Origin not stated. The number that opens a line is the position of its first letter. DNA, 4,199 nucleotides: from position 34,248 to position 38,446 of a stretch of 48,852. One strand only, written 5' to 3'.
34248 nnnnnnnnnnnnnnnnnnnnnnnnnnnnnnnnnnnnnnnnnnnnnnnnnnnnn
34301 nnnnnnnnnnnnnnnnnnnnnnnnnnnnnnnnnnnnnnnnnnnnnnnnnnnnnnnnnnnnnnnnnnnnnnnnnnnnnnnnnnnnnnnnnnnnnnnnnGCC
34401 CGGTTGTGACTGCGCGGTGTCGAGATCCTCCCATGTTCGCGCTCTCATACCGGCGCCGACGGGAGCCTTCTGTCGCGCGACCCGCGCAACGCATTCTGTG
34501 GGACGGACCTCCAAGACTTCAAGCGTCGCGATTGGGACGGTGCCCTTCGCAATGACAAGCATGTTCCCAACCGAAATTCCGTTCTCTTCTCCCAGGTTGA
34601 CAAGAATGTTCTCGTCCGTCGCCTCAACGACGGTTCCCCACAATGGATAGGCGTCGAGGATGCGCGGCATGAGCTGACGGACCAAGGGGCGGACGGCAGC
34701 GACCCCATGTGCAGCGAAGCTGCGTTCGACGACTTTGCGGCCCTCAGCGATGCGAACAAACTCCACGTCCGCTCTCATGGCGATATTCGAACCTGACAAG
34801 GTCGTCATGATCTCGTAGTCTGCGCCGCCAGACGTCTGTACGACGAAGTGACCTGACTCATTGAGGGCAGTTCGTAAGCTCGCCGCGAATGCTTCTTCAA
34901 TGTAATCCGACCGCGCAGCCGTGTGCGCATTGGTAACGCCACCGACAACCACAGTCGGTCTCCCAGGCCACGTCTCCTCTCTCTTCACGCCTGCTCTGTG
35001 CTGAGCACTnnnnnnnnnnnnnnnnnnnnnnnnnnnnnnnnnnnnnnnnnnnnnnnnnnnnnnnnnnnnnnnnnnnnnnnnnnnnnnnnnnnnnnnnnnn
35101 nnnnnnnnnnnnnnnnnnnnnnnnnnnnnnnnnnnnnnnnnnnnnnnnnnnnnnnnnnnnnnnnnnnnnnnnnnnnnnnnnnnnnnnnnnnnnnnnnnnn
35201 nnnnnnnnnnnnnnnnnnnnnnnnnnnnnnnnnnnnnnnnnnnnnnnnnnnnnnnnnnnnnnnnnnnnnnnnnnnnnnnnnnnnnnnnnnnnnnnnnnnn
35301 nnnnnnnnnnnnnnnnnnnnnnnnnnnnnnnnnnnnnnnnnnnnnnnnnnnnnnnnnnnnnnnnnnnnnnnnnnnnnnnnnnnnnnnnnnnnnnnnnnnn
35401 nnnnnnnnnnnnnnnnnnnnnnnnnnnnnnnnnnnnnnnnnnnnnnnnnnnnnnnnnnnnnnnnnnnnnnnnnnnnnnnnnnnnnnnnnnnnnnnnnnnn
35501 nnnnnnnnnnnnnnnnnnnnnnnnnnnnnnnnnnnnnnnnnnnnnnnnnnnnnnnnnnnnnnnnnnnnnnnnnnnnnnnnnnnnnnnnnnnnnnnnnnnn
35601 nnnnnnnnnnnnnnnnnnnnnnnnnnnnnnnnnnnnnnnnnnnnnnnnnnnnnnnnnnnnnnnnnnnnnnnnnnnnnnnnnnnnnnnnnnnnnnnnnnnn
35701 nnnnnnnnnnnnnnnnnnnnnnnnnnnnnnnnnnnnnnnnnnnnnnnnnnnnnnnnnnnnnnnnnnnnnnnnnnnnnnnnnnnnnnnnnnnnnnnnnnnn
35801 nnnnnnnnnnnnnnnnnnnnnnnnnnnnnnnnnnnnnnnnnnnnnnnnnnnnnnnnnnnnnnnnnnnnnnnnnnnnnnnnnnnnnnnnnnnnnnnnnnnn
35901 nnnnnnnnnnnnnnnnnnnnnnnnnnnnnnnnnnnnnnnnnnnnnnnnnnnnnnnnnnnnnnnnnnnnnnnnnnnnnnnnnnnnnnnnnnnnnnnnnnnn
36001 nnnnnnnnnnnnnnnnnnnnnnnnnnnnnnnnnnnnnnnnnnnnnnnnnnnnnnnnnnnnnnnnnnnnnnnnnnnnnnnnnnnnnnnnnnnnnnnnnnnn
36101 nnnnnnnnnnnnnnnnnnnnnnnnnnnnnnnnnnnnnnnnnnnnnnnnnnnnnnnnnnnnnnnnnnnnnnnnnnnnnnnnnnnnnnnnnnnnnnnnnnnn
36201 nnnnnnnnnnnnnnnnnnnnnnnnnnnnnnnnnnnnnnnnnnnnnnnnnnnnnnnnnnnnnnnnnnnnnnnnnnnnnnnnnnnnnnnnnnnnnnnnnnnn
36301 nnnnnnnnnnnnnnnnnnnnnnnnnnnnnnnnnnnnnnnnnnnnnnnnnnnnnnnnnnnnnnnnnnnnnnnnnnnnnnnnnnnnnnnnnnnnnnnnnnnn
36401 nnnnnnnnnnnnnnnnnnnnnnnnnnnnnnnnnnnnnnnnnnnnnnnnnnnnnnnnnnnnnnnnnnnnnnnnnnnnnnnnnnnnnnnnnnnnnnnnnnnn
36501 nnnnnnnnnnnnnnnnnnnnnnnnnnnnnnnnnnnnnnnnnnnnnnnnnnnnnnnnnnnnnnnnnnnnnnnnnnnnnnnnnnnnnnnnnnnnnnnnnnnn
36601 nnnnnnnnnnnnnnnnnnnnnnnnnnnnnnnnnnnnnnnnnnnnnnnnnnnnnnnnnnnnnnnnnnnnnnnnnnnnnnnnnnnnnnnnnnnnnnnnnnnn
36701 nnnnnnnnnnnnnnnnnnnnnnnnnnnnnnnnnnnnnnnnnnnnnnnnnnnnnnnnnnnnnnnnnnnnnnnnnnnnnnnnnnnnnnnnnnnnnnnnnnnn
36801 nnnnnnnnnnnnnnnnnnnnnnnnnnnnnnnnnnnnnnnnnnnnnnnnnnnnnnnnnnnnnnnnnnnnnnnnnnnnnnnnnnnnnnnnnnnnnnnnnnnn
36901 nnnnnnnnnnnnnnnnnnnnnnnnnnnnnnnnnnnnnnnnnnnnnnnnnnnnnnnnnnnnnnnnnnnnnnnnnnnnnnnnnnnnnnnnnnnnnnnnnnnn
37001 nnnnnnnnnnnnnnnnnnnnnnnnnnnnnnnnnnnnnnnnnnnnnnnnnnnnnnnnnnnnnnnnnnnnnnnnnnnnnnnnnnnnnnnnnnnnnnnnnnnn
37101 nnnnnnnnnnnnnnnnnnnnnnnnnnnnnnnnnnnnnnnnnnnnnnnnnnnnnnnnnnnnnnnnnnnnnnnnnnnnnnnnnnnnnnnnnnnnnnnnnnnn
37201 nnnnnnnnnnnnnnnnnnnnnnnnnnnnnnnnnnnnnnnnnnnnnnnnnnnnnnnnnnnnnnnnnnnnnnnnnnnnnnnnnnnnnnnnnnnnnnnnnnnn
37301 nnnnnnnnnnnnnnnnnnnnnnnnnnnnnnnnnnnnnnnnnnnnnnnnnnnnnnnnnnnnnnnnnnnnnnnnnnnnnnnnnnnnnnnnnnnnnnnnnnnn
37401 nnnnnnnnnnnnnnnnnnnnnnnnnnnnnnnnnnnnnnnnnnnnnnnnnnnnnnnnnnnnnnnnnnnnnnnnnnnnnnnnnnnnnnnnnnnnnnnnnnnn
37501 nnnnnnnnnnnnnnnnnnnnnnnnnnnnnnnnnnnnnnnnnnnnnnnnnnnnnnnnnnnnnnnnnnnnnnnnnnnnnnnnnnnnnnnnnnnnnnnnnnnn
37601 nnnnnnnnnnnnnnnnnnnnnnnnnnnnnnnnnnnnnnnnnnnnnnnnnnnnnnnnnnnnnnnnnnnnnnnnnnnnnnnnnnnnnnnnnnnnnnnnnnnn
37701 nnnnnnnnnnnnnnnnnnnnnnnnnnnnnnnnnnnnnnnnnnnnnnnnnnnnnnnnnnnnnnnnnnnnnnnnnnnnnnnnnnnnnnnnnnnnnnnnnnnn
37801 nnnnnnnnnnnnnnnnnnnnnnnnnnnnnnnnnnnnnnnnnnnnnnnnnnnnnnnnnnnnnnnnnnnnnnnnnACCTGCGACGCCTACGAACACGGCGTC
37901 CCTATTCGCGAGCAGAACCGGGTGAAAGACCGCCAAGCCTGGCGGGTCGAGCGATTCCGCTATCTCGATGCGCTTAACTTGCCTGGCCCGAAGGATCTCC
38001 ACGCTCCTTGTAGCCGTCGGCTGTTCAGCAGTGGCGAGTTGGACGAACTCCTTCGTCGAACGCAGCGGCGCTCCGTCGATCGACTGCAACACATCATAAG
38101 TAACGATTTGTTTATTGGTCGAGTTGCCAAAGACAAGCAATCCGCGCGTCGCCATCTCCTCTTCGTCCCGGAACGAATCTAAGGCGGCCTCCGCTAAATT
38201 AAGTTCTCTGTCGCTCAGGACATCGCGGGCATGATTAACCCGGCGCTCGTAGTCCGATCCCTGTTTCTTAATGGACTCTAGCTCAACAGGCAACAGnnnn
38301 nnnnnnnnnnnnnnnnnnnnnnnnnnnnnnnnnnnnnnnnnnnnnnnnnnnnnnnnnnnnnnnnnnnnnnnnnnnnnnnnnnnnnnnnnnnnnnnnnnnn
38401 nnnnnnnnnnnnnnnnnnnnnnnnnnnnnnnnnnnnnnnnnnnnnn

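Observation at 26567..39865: Cluster of three exported caspase-like proteins with CsgG-like/PEGA modules and a giant PQQ-propeller protein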

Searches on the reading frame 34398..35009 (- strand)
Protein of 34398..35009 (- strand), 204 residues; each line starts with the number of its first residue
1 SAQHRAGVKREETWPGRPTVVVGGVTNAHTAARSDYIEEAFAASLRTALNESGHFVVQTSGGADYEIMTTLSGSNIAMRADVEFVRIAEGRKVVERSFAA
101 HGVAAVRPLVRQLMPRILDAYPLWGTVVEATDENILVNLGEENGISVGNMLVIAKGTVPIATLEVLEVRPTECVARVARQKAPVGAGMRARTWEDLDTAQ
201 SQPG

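Call 59: search_protein_families(library=pfam, proteins=[window:34398-35009:-], max_evalue=1)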
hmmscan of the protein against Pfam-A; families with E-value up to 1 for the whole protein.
seq(204 aa): 1 family
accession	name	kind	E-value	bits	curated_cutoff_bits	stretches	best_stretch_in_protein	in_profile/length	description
PF18171.6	LSDAT_prok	-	0.062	13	25.4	1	17-95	1-77/195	SLOG in TRPM, prokaryote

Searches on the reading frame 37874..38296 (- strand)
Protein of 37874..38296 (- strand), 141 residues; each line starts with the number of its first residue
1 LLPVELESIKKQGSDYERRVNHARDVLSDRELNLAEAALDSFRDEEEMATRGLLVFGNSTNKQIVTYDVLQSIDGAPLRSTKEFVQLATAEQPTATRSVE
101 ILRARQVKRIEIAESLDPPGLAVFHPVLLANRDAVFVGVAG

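Call 59: search_protein_families(library=pfam, proteins=[window:37874-38296:-], max_evalue=1)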
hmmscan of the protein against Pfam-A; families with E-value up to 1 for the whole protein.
seq(141 aa): 1 family
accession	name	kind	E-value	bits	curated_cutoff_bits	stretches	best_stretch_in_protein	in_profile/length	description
PF13180.12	PDZ_2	-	0.00071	20.3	27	1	61-112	27-78/80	PDZ domain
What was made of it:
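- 35171..39865 (-): Gene D, a 1564-aa exported scaffold protein. Layout: signal peptide, LpoB/CsgG-like module (nt 39338-39763), TPR (nt 39191-39277), PQQ/BamB-like propeller region (nt 35906-38878) with an embedded sub-threshold PDZ-like segment (nt 37961-38116), unassigned C-terminal domain (nt 35174-35728). PDZ_2 20.3 bits on the isolated segment (call 59).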
